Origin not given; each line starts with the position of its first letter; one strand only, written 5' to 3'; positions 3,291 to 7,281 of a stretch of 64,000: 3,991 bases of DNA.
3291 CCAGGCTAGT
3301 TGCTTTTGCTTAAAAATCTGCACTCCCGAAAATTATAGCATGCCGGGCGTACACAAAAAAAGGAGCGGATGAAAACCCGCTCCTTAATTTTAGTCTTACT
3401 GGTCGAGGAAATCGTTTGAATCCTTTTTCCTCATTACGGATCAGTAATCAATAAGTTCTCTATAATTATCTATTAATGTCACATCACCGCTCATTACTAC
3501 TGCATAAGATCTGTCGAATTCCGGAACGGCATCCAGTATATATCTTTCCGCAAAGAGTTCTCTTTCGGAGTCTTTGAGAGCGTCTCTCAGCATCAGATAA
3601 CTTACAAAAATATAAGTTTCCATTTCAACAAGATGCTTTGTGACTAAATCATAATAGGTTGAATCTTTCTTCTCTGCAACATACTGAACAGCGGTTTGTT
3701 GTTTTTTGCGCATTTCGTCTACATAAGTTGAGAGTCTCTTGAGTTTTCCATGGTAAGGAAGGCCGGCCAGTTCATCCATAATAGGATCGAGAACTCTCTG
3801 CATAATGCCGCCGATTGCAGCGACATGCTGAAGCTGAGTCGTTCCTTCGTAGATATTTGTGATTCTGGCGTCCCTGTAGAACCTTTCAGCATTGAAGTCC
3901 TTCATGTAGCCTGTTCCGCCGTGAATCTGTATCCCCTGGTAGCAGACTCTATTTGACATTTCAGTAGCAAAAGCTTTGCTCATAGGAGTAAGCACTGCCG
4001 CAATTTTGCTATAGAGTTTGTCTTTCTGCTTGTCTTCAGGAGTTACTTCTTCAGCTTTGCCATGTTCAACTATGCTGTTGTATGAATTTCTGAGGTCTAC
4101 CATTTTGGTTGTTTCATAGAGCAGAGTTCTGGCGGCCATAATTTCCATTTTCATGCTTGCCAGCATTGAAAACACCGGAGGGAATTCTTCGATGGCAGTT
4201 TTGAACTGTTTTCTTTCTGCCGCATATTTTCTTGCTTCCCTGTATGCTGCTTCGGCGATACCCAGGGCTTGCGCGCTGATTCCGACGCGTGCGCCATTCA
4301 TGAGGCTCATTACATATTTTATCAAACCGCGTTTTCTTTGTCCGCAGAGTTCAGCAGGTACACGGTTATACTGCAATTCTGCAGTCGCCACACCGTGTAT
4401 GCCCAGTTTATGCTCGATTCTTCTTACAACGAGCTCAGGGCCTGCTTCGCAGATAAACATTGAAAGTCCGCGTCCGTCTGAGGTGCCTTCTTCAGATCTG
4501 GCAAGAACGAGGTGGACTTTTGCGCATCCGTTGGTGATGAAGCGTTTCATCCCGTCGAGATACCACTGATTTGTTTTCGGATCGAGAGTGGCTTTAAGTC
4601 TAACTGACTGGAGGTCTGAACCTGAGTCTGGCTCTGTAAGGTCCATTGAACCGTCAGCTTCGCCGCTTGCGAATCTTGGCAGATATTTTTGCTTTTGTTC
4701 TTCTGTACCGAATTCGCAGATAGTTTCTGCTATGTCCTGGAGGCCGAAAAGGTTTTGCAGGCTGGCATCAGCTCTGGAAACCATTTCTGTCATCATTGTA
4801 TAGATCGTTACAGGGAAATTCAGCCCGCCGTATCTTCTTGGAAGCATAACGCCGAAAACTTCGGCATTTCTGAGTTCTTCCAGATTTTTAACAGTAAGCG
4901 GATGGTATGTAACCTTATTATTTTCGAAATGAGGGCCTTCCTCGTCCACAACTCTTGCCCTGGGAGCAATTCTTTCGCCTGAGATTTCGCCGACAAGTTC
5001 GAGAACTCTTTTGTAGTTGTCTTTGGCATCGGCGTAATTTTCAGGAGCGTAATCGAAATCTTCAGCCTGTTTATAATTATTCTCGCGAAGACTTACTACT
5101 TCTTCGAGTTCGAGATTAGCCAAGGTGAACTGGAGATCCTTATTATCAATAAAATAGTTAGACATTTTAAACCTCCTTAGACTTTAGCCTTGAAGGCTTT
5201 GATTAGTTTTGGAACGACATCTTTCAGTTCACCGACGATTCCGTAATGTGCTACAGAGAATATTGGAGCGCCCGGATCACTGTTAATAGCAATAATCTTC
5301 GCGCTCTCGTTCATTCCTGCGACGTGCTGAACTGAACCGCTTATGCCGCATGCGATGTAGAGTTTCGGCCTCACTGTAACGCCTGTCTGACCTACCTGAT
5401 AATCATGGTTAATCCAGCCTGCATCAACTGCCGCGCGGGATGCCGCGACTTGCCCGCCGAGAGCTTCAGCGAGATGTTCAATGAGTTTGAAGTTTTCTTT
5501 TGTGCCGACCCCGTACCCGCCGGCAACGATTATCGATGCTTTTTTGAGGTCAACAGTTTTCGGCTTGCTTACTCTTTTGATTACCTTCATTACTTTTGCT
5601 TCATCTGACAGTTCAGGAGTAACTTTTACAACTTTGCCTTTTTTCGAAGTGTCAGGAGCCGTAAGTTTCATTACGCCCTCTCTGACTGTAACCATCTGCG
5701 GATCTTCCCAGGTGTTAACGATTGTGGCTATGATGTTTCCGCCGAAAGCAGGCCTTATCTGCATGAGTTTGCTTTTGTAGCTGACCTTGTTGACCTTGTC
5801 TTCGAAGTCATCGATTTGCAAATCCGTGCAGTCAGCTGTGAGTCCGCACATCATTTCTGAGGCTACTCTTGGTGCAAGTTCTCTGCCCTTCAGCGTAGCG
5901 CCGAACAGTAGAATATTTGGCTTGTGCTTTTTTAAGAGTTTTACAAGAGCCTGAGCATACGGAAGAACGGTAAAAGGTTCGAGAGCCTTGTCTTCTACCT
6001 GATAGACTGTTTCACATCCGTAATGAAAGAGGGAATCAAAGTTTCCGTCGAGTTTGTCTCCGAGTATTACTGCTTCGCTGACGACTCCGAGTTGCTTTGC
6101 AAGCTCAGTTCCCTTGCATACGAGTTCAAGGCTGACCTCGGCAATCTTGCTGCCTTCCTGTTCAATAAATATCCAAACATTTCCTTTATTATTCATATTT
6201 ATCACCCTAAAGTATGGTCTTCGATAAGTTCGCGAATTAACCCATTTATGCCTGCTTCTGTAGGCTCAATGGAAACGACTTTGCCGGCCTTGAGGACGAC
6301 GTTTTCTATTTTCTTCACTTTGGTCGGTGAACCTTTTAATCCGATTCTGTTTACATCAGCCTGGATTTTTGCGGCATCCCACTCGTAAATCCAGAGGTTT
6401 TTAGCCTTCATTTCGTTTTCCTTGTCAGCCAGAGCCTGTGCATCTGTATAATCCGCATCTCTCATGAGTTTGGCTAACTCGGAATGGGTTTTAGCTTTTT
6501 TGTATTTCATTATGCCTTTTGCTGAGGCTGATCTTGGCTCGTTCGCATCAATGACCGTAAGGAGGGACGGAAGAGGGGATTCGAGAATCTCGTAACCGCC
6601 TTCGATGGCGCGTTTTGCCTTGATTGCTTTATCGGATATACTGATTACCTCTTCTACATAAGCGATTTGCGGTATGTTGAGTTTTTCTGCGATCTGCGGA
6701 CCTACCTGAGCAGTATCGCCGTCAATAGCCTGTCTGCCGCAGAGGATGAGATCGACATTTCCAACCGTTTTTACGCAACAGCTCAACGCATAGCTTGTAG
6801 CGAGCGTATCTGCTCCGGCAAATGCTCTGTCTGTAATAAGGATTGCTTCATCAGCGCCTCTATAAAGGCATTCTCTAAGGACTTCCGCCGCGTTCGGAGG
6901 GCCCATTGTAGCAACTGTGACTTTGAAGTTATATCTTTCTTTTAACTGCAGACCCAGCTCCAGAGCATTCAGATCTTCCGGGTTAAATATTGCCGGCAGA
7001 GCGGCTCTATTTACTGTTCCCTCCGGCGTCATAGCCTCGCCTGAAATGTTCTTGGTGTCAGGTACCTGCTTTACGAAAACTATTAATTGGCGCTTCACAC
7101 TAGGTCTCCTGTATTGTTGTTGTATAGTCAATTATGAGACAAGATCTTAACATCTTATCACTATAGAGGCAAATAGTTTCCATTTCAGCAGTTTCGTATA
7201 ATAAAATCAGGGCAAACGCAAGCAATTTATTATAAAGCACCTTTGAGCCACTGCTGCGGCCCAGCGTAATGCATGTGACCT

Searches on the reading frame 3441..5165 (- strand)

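Call 69: search_protein_families(library=pfam, proteins=[window:3441-5165:-], max_evalue=0.00001)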
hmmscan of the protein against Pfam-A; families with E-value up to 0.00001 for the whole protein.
window:3441-5165:- (574 aa): 6 families
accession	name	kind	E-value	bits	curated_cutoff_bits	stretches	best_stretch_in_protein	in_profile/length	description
PF00441.29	Acyl-CoA_dh_1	-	6.2e-32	111.2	22.4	2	391-446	86-141/150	Acyl-CoA dehydrogenase, C-terminal domain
PF08028.16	Acyl-CoA_dh_2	-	2.6e-19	70.3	22.7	1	295-442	2-132/134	Acyl-CoA dehydrogenase, C-terminal domain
PF02771.21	Acyl-CoA_dh_N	-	7.5e-19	68.6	22.9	1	52-169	5-113/113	Acyl-CoA dehydrogenase, N-terminal domain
PF02770.24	Acyl-CoA_dh_M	-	7.9e-19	68.1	33.3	1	174-269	2-97/97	Acyl-CoA dehydrogenase, middle domain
PF12186.13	AcylCoA_dehyd_C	-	1.6e-11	44.7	27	1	463-553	9-99/111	Acyl-CoA dehydrogenase C terminal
PF22924.1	ACOX_C_alpha1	-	1.8e-06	28.3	27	1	289-443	4-157/169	Acyl-CoA oxidase, C-alpha1 domain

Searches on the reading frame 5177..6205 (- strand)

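Call 69: search_protein_families(library=pfam, proteins=[window:5177-6205:-], max_evalue=0.00001)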
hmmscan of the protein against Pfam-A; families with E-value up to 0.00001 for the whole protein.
window:5177-6205:- (342 aa): 2 families
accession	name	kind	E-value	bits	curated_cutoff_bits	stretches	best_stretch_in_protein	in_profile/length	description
PF01012.27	ETF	-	7.9e-39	133.8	26.7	1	10-197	1-178/181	Electron transfer flavoprotein domain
PF00766.25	ETF_alpha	-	2.8e-37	127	27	1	219-299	1-81/81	Electron transfer flavoprotein FAD-binding domain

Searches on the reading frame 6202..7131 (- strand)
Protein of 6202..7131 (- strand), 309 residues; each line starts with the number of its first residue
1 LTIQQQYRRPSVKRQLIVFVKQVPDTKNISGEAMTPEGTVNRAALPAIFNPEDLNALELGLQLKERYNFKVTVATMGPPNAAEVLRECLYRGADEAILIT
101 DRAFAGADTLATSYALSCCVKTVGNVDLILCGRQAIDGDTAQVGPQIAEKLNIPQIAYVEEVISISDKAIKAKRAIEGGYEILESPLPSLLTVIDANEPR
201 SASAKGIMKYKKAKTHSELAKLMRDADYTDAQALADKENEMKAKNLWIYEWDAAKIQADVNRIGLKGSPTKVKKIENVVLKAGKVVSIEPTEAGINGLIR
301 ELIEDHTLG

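Call 69: search_protein_families(library=pfam, proteins=[window:6202-7131:-], max_evalue=0.00001)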
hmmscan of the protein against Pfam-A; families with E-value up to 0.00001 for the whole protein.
window:6202-7131:- (309 aa): 1 family
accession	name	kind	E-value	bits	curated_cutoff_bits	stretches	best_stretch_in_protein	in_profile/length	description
PF01012.27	ETF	-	6.3e-42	143.9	26.7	1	39-213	3-171/181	Electron transfer flavoprotein domain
